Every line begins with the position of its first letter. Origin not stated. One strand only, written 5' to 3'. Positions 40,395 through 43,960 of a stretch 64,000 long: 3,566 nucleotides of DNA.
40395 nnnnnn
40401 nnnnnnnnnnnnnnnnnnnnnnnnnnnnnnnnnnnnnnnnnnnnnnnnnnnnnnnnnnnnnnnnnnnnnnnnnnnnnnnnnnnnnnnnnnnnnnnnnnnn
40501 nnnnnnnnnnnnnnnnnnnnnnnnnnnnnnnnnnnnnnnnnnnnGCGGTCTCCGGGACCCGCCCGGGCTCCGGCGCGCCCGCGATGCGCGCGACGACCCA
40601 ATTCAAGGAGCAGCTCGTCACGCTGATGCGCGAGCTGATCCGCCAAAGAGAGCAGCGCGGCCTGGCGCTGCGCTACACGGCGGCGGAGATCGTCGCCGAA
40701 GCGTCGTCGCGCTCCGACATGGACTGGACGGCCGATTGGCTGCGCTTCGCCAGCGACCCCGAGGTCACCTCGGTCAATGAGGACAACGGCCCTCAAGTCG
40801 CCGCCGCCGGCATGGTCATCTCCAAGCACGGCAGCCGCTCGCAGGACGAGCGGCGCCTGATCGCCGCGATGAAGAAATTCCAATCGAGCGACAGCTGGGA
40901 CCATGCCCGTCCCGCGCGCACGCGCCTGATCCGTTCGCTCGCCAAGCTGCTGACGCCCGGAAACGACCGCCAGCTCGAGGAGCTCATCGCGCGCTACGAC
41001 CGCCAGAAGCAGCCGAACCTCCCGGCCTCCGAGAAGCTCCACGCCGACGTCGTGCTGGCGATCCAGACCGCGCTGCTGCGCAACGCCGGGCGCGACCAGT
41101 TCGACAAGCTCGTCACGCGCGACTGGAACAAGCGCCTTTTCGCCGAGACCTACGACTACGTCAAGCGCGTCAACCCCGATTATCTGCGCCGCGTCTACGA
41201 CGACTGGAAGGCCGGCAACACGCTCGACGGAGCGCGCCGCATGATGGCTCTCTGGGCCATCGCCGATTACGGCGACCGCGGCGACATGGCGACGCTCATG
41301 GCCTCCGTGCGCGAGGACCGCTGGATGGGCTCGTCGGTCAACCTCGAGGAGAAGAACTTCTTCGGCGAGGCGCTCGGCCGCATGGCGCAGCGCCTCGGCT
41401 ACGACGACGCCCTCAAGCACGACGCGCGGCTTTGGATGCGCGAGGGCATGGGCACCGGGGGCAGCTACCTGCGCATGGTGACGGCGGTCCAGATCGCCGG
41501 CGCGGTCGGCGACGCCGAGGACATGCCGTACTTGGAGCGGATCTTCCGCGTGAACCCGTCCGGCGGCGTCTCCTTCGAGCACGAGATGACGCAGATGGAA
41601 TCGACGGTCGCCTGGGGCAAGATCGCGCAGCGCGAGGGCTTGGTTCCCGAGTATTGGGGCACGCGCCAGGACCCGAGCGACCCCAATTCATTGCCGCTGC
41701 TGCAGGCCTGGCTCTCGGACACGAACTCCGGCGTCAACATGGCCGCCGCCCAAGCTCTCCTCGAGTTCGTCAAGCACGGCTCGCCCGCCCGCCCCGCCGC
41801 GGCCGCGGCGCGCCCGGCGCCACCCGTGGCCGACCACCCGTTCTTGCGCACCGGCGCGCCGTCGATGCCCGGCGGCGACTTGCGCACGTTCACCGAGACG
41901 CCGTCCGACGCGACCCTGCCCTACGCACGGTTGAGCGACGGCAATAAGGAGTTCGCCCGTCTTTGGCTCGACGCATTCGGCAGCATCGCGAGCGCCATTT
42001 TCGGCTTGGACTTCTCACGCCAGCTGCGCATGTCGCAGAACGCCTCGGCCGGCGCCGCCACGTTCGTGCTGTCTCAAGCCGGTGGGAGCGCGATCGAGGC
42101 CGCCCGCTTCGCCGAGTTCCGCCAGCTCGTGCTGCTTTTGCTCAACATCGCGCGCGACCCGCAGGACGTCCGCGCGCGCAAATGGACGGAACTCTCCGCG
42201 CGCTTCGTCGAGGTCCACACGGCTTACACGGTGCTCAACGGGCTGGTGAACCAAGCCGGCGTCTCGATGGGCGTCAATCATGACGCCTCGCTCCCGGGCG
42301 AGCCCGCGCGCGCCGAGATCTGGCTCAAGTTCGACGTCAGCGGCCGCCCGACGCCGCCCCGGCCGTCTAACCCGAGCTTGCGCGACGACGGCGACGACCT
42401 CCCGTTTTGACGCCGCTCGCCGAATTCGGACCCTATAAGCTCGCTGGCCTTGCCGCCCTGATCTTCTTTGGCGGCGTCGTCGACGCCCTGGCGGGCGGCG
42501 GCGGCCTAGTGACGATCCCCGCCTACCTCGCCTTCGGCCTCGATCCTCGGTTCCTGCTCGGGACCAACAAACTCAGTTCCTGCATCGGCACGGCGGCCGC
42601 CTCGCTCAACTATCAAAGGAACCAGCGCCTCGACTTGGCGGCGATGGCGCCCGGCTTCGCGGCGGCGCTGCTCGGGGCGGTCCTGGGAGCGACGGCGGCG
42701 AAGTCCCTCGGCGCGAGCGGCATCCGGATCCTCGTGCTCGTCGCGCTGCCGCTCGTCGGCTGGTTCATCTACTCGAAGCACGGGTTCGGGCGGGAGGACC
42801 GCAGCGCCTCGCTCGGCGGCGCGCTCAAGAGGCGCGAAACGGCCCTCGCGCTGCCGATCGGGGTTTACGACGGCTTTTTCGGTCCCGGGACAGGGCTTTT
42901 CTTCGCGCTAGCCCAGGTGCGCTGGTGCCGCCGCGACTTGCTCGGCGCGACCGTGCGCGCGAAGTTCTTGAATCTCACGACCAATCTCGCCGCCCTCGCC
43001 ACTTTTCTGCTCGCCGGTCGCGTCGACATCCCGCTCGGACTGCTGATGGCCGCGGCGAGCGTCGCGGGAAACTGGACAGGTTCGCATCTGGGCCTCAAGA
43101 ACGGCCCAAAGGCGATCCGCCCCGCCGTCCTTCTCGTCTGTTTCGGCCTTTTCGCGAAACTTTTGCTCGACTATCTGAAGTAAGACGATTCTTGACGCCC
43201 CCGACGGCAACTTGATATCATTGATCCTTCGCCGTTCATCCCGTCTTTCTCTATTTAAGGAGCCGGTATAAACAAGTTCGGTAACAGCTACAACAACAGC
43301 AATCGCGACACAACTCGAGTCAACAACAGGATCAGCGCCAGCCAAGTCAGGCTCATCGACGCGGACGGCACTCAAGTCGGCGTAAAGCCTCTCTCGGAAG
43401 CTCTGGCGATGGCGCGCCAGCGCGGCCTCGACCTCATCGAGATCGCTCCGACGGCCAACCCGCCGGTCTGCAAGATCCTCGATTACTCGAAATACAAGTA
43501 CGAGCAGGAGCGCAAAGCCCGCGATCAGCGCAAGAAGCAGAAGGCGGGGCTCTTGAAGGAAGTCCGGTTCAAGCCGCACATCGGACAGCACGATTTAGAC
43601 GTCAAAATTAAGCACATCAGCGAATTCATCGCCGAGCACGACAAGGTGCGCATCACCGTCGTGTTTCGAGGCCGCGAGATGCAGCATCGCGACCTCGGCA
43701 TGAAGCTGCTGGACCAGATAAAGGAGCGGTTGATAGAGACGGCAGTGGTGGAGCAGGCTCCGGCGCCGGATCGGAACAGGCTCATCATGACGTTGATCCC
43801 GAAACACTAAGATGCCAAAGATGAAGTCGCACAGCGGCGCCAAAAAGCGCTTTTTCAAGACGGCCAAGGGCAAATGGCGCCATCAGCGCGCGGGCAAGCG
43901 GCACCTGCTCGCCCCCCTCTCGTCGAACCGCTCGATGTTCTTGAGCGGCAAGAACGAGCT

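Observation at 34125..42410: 8.3-kb single gene fusing an M50 intramembrane protease, a ClpB-like AAA+ unfoldase, three GHKL-like repeats and an alpha-solenoid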

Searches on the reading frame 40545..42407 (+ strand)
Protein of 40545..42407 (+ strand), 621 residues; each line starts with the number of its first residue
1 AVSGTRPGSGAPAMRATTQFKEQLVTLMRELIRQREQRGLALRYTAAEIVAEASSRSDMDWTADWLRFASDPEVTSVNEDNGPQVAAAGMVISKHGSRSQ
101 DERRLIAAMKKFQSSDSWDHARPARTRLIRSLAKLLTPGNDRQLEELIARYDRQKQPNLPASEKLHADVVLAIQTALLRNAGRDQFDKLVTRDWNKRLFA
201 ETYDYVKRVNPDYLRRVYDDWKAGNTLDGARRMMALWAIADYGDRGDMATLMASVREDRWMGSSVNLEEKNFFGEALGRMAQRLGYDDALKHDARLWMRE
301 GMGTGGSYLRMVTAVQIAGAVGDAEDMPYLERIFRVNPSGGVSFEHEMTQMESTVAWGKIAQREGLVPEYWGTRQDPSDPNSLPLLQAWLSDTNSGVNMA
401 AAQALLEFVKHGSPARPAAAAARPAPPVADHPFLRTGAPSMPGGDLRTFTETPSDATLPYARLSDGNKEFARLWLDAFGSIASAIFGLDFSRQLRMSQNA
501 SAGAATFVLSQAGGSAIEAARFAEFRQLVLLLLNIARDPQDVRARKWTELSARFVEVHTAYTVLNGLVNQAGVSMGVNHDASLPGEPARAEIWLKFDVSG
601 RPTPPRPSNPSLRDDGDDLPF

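Call 10: search_protein_families(library=pfam, proteins=[window:40545-42407:+], max_evalue=10)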
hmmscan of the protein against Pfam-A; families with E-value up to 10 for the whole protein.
window:40545-42407:+ (621 aa): 2 families
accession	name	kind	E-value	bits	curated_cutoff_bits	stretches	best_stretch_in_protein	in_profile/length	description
PF13646.12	HEAT_2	-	0.00033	21.3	27.7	1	379-414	29-61/88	HEAT repeats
PF02985.28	HEAT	-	0.041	14.6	23.5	1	383-411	2-30/31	HEAT repeat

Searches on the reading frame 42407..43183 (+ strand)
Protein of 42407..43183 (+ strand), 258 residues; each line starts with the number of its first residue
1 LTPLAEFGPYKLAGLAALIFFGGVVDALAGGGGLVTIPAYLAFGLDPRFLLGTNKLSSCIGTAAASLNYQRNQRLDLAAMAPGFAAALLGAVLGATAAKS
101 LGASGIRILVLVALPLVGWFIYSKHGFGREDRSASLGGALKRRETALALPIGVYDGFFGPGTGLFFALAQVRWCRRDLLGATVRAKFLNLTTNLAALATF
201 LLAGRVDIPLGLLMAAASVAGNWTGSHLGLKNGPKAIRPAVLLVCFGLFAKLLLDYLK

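Call 16: search_protein_families(library=pfam, proteins=[window:42407-43183:+], max_evalue=0.01)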
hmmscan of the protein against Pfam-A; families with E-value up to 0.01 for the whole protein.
window:42407-43183:+ (258 aa): 1 family
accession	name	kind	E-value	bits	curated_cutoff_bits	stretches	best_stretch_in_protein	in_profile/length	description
PF01925.25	TauE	-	1.4e-38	133.4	32.6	1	15-252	1-237/237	Sulfite exporter TauE/SafE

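Call 86: find_encoding_contigs(protein=window:42407-43180:+, flank=1000, max_places=4)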
Protein window:42407-43180:+ (258 aa): 5 contigs read that carry it; 4 places shown.
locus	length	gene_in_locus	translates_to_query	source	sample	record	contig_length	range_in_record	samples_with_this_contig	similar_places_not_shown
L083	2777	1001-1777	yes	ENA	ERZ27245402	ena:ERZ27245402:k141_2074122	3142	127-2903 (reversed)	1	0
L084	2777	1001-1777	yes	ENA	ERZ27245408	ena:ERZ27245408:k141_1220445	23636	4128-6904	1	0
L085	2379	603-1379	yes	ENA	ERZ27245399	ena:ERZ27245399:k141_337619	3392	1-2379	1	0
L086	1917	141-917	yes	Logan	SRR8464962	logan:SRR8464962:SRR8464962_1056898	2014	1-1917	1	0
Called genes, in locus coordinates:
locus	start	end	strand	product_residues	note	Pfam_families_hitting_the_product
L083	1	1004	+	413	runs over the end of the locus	?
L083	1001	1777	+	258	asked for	PF01925:TauE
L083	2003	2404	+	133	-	PF05198:IF3_N, PF00707:IF3_C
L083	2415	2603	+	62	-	PF01632:Ribosomal_L35p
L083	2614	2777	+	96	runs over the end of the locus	?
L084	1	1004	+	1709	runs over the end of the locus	?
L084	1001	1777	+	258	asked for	PF01925:TauE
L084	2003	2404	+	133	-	PF05198:IF3_N, PF00707:IF3_C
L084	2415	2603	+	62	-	PF01632:Ribosomal_L35p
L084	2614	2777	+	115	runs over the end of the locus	PF00453:Ribosomal_L20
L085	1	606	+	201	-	?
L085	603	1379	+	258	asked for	PF01925:TauE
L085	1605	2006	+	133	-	PF05198:IF3_N, PF00707:IF3_C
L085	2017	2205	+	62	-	PF01632:Ribosomal_L35p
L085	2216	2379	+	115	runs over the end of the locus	PF00453:Ribosomal_L20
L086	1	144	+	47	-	?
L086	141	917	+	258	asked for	PF01925:TauE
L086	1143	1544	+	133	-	PF05198:IF3_N, PF00707:IF3_C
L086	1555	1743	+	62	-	PF01632:Ribosomal_L35p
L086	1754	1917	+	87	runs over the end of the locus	?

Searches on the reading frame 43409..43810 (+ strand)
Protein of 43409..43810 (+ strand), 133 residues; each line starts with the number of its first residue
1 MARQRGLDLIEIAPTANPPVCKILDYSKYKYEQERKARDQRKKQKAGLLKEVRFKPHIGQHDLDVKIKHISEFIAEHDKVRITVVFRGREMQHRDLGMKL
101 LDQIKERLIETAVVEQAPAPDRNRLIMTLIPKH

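Call 16: search_protein_families(library=pfam, proteins=[window:43409-43810:+], max_evalue=0.01)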
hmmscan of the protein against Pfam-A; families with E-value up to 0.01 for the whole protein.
window:43409-43810:+ (133 aa): 2 families
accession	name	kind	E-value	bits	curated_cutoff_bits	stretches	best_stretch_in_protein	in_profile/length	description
PF00707.27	IF3_C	-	2.2e-29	101.7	34.8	1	49-132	3-86/86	Translation initiation factor IF-3, C-terminal domain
PF05198.21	IF3_N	-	3.1e-17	62.9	26.9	1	1-39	31-69/70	Translation initiation factor IF-3, N-terminal domain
